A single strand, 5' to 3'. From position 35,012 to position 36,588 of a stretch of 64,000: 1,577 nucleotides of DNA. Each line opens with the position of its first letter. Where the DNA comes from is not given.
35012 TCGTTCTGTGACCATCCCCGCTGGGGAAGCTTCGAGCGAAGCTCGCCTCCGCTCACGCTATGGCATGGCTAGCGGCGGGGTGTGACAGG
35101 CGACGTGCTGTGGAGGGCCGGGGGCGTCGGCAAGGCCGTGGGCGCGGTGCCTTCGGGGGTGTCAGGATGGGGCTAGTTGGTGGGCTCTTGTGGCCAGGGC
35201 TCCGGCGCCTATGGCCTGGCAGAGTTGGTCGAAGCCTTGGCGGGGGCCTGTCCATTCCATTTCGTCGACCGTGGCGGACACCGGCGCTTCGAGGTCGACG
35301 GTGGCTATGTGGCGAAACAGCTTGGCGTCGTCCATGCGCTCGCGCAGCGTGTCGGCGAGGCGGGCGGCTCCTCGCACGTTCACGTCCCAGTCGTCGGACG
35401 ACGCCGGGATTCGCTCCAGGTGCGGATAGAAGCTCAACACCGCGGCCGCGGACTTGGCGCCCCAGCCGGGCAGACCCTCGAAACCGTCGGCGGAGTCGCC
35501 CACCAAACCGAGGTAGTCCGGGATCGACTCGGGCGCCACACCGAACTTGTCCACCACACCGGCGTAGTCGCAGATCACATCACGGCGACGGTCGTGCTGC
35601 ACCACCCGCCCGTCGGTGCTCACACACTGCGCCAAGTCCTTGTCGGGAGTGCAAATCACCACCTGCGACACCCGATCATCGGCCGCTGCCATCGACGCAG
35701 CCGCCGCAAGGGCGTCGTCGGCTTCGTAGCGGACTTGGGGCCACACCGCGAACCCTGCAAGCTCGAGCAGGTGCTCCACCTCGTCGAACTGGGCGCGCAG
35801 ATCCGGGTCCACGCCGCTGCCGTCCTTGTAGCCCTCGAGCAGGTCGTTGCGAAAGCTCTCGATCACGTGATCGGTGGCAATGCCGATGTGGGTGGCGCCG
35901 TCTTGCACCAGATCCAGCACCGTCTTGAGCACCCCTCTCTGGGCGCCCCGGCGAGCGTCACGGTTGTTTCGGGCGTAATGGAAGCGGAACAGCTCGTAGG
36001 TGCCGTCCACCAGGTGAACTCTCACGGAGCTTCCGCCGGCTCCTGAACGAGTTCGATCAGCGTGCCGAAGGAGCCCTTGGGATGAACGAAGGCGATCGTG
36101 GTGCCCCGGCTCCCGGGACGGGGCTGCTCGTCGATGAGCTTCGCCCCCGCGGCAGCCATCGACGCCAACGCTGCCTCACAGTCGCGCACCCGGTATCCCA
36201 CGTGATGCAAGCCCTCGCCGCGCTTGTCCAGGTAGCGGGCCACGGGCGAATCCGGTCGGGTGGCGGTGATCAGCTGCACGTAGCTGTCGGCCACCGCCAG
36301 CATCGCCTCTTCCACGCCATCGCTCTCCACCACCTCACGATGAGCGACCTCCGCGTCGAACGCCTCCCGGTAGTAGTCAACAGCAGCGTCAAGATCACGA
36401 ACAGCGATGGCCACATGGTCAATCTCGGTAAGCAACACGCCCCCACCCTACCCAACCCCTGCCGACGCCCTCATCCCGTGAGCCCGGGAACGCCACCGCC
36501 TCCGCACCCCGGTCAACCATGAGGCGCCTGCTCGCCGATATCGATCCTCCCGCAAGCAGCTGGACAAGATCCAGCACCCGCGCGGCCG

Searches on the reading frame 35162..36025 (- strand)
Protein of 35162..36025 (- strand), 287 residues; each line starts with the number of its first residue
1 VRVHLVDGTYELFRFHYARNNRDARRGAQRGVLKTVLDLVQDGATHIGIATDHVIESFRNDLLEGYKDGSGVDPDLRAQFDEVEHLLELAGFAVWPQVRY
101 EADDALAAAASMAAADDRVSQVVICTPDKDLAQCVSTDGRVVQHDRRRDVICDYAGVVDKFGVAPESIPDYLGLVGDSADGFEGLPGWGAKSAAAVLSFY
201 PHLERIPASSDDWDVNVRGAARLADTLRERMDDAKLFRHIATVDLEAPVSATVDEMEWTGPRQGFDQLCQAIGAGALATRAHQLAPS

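Call 3: search_protein_families(library=pfam, proteins=[window:35162-36025:-], max_evalue=0.01)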
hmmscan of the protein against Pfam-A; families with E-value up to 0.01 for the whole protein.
window:35162-36025:- (287 aa): 2 families
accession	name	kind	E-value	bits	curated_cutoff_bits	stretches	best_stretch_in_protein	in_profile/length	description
PF02739.22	5_3_exonuc_N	-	1.3e-26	93.7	34.3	1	3-162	2-164/164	5'-3' exonuclease, N-terminal resolvase-like domain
PF01367.25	5_3_exonuc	-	4.8e-18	65.9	40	1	163-262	1-95/97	5'-3' exonuclease, C-terminal SAM fold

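Call 5: search_protein_families(library=ncbifam, proteins=[window:35162-36025:-], max_evalue=0.01)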
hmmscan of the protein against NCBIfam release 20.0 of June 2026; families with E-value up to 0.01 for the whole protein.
window:35162-36025:- (287 aa): 6 families
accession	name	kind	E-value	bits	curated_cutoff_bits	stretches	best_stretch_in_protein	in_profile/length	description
NF004397.1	PRK05755.1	equivalog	1.8e-44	152.5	720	1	3-273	3-273/889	DNA polymerase I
TIGR00593.1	pola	equivalog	3.9e-38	131.4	600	1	4-261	2-261/890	DNA polymerase I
NF011547.0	PRK14976.1-4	equivalog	9.3e-29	100.6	305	1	17-257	26-263/291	5'-3' exonuclease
NF011545.0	PRK14976.1-2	equivalog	4.9e-26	91.6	434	1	3-256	9-266/287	5'-3' exonuclease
NF011546.0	PRK14976.1-3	equivalog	5.8e-26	91.4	347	1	2-251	4-259/297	5'-3' exonuclease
NF007017.0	PRK09482.1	equivalog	1.2e-23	84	261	1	5-255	7-251/257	flap endonuclease Xni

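Call 23: find_related_loci(query=window:35162-36025:-, collection=genome_contigs, flank=10000)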
Query window:35162-36025:- (287 aa) in genome_contigs; peptide patterns used: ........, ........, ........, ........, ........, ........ (x = any residue, [..] = any of these).
154 stretches matched a pattern; 82 encode a relative of the query (tblastn E <= 1e-3); the best 80 are kept; 80 distinct loci.
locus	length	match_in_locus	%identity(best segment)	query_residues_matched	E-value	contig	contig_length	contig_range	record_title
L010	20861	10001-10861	74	1-287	3e-138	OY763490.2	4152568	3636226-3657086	MAG: Acidimicrobiales bacterium isolate e420a23f-e807-4b73-8760-6b68b197cd4b genome assembly, chromosome: 1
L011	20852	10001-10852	74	3-286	1e-135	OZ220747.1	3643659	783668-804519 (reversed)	MAG: Acidimicrobiales bacterium isolate 24b51cff-2c1d-4890-b593-b7e190b4cd9e genome assembly, chromosome: 1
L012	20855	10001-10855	73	3-287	5e-135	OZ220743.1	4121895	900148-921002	MAG: Acidimicrobiales bacterium isolate dadfcd55-464f-4f03-9875-fa0eca1464b2 genome assembly, chromosome: 1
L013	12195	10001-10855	73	1-285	1e-134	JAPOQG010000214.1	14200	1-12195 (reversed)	MAG: Acidimicrobiaceae bacterium isolate APA_bin_7 c_000000119239, whole genome shotgun sequence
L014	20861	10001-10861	72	1-287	3e-134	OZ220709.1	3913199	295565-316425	MAG: Acidimicrobiales bacterium isolate 6b056a62-6b83-475f-8eea-6cb61c32e6fc genome assembly, chromosome: 1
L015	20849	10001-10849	72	3-285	8e-134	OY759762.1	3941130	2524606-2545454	MAG: Acidimicrobiales bacterium isolate 58bc0cff-3a4e-4465-8a1f-db016ff7ac3d genome assembly, chromosome: 1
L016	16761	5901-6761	72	1-287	4e-134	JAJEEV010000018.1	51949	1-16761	MAG: Acidimicrobiia bacterium isolate p16x34bins.51 k141_235609, whole genome shotgun sequence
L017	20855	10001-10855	73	1-285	2e-133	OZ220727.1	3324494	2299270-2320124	MAG: Acidimicrobiales bacterium isolate 4f57d8d1-ca55-459d-b062-bfd716ad4e26 genome assembly, chromosome: 1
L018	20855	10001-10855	74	3-287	2e-131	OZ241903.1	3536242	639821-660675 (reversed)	MAG: Candidatus Aldehydirespirator sp. isolate d351f403-e454-448a-b302-ab11d97c6c0f genome assembly, chromosome: 1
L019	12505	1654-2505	73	1-284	3e-131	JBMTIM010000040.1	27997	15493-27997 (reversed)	MAG: Acidimicrobiales bacterium isolate CJ_V8_S13_100percent_par_CJ_V8_S13_metabat.20 NODE_987_length_27997_cov_8.182843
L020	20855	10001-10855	71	1-285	5e-131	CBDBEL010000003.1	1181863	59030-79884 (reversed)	MAG: Candidatus Aldehydirespirator sp. isolate 42010ebb-ea2b-4a2b-9d13-79554d05c50f genome assembly, contig: contig_3, w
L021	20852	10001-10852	73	1-284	3e-131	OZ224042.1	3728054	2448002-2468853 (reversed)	MAG: Acidimicrobiales bacterium isolate 5fd421f4-4967-4565-8d05-0d282dd64fa1 genome assembly, chromosome: 1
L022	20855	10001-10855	71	1-285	5e-131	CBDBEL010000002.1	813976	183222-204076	MAG: Candidatus Aldehydirespirator sp. isolate 42010ebb-ea2b-4a2b-9d13-79554d05c50f genome assembly, contig: contig_2, w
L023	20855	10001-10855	74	3-287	9e-131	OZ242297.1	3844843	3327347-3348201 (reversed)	MAG: Acidimicrobiales bacterium isolate 386d1096-d7b5-410a-b4ac-dc0bb20c483d genome assembly, chromosome: 1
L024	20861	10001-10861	73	1-287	3e-130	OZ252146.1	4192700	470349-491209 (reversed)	MAG: Candidatus Aldehydirespirator sp. isolate fd067d44-95a4-4330-b63d-26ca3bb23c52 genome assembly, chromosome: 1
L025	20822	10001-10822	76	1-274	5e-130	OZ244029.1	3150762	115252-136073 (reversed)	MAG: Acidimicrobiales bacterium isolate 3c0e4d9b-b625-46d2-b0a6-8909d0d11ce2 genome assembly, chromosome: 1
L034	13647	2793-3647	73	1-284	5e-128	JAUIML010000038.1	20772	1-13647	MAG: Acidimicrobiia bacterium isolate Co_bin.99 NODE_14449_length_20772_cov_1.036086, whole genome shotgun sequence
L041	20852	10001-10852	74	1-284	6e-127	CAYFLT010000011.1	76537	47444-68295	MAG TPA_asm: uncultured Candidatus Microthrix sp. isolate ERP019367_co1_114 genome assembly, contig: NODE_417_length_765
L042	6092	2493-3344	73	1-284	4e-127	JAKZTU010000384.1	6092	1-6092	MAG: Acidimicrobiales bacterium isolate Langseth_MAG_00067 Langseth_MAG_00067_000000000384, whole genome shotgun sequenc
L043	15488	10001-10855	73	1-284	7e-127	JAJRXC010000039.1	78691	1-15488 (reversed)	MAG: Actinomycetes bacterium isolate Dive96_bin3.113 k141_1950426, whole genome shotgun sequence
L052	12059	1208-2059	71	1-284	3e-126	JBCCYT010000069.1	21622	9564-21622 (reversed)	MAG: Actinomycetota bacterium isolate P01_F01_bin.18 k141_367313_length_21622_cov_26.1354, whole genome shotgun sequence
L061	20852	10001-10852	72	1-284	3e-125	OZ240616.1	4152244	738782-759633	MAG: Candidatus Aldehydirespiratoraceae bacterium isolate 1f25ca57-e486-4e0f-9107-43bc41358f04 genome assembly, chromoso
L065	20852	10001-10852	72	1-284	6e-125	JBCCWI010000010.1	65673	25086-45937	MAG: Actinomycetota bacterium isolate P01_E01_bin.9 k141_1591656_length_65673_cov_35.7825, whole genome shotgun sequence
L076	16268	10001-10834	75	3-280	6e-116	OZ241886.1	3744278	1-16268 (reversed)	MAG: Candidatus Aldehydirespiratoraceae bacterium isolate 67cb103c-45cd-4466-8c42-f27af5c96c61 genome assembly, chromoso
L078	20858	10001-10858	66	1-286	3e-113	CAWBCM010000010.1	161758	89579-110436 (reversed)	MAG: uncultured Acidimicrobiales bacterium isolate MFD02832.bin.2.31 genome assembly, contig: contig_24419, whole genome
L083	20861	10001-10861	75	1-287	1e-130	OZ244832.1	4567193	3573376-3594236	MAG: Candidatus Aldehydirespirator sp. isolate 45bd059b-89eb-4db7-924e-096435c6defb genome assembly, chromosome: 1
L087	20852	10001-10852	73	1-284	1e-126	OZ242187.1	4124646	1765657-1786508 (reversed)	MAG: Candidatus Aldehydirespiratoraceae bacterium isolate 61e8bfbb-40aa-4858-aaa5-c73b4985a48d genome assembly, chromoso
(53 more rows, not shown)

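Call 47: search_protein_families(library=pfam, proteins=[L019:2911-4350:+, L021:11205-12020:-, L034:3601-4293:+, L034:4851-5420:+, L041:11559-12707:-, L042:4184-5272:-, L043:11527-12024:-, L061:11666-12763:-, L076:10991-13762:-, L078:10804-12018:+], max_evalue=0.001)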
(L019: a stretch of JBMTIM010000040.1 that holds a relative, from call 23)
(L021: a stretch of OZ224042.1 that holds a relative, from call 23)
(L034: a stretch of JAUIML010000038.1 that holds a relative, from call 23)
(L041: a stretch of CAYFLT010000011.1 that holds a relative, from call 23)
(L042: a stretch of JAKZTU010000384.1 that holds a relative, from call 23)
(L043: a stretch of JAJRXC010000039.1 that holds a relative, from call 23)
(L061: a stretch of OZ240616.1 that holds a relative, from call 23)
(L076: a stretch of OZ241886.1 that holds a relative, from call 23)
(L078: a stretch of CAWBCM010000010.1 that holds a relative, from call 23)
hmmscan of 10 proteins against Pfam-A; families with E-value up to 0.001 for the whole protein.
L019:2911-4350:+ (479 aa): 2 families
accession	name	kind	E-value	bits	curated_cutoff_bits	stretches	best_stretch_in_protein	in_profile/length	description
PF00108.29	Thiolase_N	-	2.4e-33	116.1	26.4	1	82-309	1-240/260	Thiolase, N-terminal domain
PF02803.24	Thiolase_C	-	7.4e-26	90.6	27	1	357-477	2-122/123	Thiolase, C-terminal domain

L021:11205-12020:- (271 aa): 1 family
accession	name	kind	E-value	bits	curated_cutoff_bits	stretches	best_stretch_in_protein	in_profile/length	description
PF01555.25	N6_N4_Mtase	-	1e-11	45.7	26.7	1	143-255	120-220/221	DNA methylase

L034:3601-4293:+ (230 aa): 3 families
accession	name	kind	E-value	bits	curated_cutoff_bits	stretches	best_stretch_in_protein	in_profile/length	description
PF13023.12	HD_3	-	8e-53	179.2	22.5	1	50-212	1-165/165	HD domain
PF12917.13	YfbR-like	-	3.1e-12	47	25.9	1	46-176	2-138/182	5'-deoxynucleotidase YfbR-like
PF01966.28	HD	-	1e-06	29.4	22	1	72-175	2-115/116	HD domain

L034:4851-5420:+ (189 aa): 2 families
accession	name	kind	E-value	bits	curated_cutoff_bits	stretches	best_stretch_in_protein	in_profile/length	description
PF11716.13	MDMPI_N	-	2.5e-08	35.1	24.2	1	16-127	9-139/140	Mycothiol maleylpyruvate isomerase N-terminal domain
PF12867.12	DinB_2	-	7.1e-06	26.9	24.8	1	15-123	9-124/128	DinB superfamily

L041:11559-12707:- (382 aa): 2 families
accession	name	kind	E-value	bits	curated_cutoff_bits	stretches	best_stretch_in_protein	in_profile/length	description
PF13378.12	MR_MLE_C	-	2.4e-39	135.8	29.4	1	163-373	10-216/219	Enolase C-terminal domain-like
PF02746.21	MR_MLE_N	-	1.7e-09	38.4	22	1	53-143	29-117/117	Mandelate racemase / muconate lactonizing enzyme, N-terminal domain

L042:4184-5272:- (362 aa): 1 family
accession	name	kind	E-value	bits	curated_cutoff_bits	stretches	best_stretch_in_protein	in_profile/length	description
PF01555.25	N6_N4_Mtase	-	1.4e-13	51.7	26.7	1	47-346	6-220/221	DNA methylase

L043:11527-12024:- (165 aa): 1 family
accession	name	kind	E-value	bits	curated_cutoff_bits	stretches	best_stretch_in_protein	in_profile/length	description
PF03737.21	RraA-like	-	4.3e-42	144.3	24.5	1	11-159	1-152/152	Aldolase/RraA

L061:11666-12763:- (365 aa): 1 family
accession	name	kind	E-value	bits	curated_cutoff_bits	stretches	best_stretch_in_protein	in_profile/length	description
PF01555.25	N6_N4_Mtase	-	5.6e-13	49.8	26.7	1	51-349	7-220/221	DNA methylase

L076:10991-13762:- (923 aa): 2 families
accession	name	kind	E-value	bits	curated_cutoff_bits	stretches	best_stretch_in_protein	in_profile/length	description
PF02384.22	N6_Mtase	-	4.8e-06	26.5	20.4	1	304-408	3-96/311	N-6 DNA Methylase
PF01170.24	UPF0020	-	0.00083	19.5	22.3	0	352-405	31-92/197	RMKL-like, methyltransferase domain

L078:10804-12018:+ (404 aa): 6 families
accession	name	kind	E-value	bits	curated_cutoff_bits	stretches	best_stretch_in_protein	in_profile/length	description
PF13023.12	HD_3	-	1.3e-48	165.5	22.5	1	217-367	1-152/165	HD domain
PF00583.31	Acetyltransf_1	-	8.3e-13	49.1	20.7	1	60-162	32-116/116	Acetyltransferase (GNAT) family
PF12917.13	YfbR-like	-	1.1e-11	45.1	25.9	1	213-339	2-134/182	5'-deoxynucleotidase YfbR-like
PF13508.13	Acetyltransf_7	-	1.4e-06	29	27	1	64-163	5-83/84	Acetyltransferase (GNAT) domain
PF01966.28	HD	-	0.00014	22.5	22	1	238-281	1-43/116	HD domain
PF13673.13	Acetyltransf_10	-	0.00014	22.3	23.6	1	105-175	53-120/128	Acetyltransferase (GNAT) domain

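Call 48: search_protein_families(library=pfam, proteins=[L078:12002-13015:+, L052:4511-5659:+, L052:6180-7673:+, L052:3865-4509:+, L052:2771-3226:+, L065:11590-12063:+, L065:12077-12553:-, L025:11054-12088:+, L025:11949-12461:+, L083:11459-11929:+], max_evalue=0.001)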
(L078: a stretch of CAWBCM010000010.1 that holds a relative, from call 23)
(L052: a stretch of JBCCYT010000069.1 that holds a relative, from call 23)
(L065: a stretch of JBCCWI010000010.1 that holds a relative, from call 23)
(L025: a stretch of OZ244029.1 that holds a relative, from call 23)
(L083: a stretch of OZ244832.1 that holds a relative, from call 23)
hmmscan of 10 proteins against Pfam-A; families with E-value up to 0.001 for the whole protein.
L078:12002-13015:+ (337 aa): 2 families
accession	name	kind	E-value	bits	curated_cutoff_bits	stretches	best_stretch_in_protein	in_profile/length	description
PF21686.3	LigD_Prim-Pol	-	3.5e-86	289.3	27.4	1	33-284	1-254/254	LigD, primase-polymerase domain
PF01896.25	DNA_primase_S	-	5.6e-06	27.3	26.8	1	137-258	3-163/163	DNA primase small subunit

L052:4511-5659:+ (382 aa): 3 families
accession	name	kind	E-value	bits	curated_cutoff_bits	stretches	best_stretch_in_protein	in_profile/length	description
PF02518.31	HATPase_c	-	1.2e-20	74.5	26.4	1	265-372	3-109/111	Histidine kinase-, DNA gyrase B-, and HSP90-like ATPase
PF00072.30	Response_reg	-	1.7e-17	64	30.2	1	16-117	2-101/111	Response regulator receiver domain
PF00512.31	HisKA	-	7.7e-07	29.5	26.9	1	154-215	2-61/66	His Kinase A (phospho-acceptor) domain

L052:6180-7673:+ (497 aa): 5 families
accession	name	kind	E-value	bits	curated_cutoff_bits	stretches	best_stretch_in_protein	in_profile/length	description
PF02518.31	HATPase_c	-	1.2e-14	55.1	26.4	1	391-495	6-109/111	Histidine kinase-, DNA gyrase B-, and HSP90-like ATPase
PF13492.12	GAF_3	-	1.9e-05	25.5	27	1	138-256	7-124/129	GAF domain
PF01590.32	GAF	-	2e-05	25.6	22.4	1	188-257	55-131/133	GAF domain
PF13185.12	GAF_2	-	0.00013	22.6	28.6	1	210-257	87-133/136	GAF domain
PF00512.31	HisKA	-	0.00042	20.8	26.9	1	278-334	2-54/66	His Kinase A (phospho-acceptor) domain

L052:3865-4509:+ (214 aa): 1 family
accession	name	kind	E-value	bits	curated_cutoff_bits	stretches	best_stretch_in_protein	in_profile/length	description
PF00072.30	Response_reg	-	6.3e-13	49.3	30.2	1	80-167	27-107/111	Response regulator receiver domain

L052:2771-3226:+ (151 aa): 0 families

L065:11590-12063:+ (157 aa): 0 families

L065:12077-12553:- (158 aa): 1 family
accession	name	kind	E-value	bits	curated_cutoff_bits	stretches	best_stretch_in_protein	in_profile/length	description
PF03737.21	RraA-like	-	4.8e-41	140.9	24.5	1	8-155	1-152/152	Aldolase/RraA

L025:11054-12088:+ (344 aa): 2 families
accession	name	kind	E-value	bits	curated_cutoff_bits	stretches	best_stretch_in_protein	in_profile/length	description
PF01555.25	N6_N4_Mtase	-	7.4e-40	137.7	26.7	1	64-338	1-220/221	DNA methylase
PF13404.12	HTH_AsnC-type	-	0.00085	19.5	27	0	149-174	13-38/42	AsnC-type helix-turn-helix domain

L025:11949-12461:+ (170 aa): 1 family
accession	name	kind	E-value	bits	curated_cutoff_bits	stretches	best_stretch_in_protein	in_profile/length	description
PF11487.14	RestrictionSfiI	-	2.8e-12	47.1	25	1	79-156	88-167/292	Type II restriction enzyme SfiI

L083:11459-11929:+ (156 aa): 0 families

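Call 66: search_protein_families(library=pfam, proteins=[L009:9043-9585:-], max_evalue=0.01)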
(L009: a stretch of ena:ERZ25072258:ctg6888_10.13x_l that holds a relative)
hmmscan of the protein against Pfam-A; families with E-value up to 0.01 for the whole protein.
L009:9043-9585:- (180 aa): 0 families

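Call 68: search_protein_families(library=padloc, proteins=[L009:9043-9585:-], max_evalue=0.01)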
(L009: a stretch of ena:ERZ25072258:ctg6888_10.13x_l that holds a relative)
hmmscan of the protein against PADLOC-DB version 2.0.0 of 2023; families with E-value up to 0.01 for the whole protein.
L009:9043-9585:- (180 aa): 0 families

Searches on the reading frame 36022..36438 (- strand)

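Call 3: search_protein_families(library=pfam, proteins=[window:36022-36438:-], max_evalue=0.01)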
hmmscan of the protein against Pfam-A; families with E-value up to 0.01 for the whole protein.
window:36022-36438:- (138 aa): 5 families
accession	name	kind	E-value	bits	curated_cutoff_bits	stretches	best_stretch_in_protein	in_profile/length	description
PF13669.12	Glyoxalase_4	-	1.3e-24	87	27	1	7-117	1-109/109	Glyoxalase/Bleomycin resistance protein/Dioxygenase superfamily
PF00903.31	Glyoxalase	-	7.1e-17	62.4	20.6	1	6-130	2-121/121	Glyoxalase/Bleomycin resistance protein/Dioxygenase superfamily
PF13468.12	Glyoxalase_3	-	1.6e-10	41.7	25.1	1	6-108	1-102/176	Glyoxalase-like domain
PF18029.7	Glyoxalase_6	-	1.1e-07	32.9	23.6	1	9-116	2-94/106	Glyoxalase-like domain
PF14696.12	Glyoxalase_5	-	0.0057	17.3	27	0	54-108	51-105/139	Hydroxyphenylpyruvate dioxygenase, HPPD, N-terminal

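Call 66: search_protein_families(library=pfam, proteins=[L009:9043-9585:-], max_evalue=0.01)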
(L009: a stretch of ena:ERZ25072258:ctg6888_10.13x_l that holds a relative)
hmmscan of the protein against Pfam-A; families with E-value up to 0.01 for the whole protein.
L009:9043-9585:- (180 aa): 0 families

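Call 68: search_protein_families(library=padloc, proteins=[L009:9043-9585:-], max_evalue=0.01)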
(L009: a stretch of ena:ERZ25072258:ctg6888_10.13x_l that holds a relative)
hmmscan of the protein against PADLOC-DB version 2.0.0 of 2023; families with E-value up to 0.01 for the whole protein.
L009:9043-9585:- (180 aa): 0 families
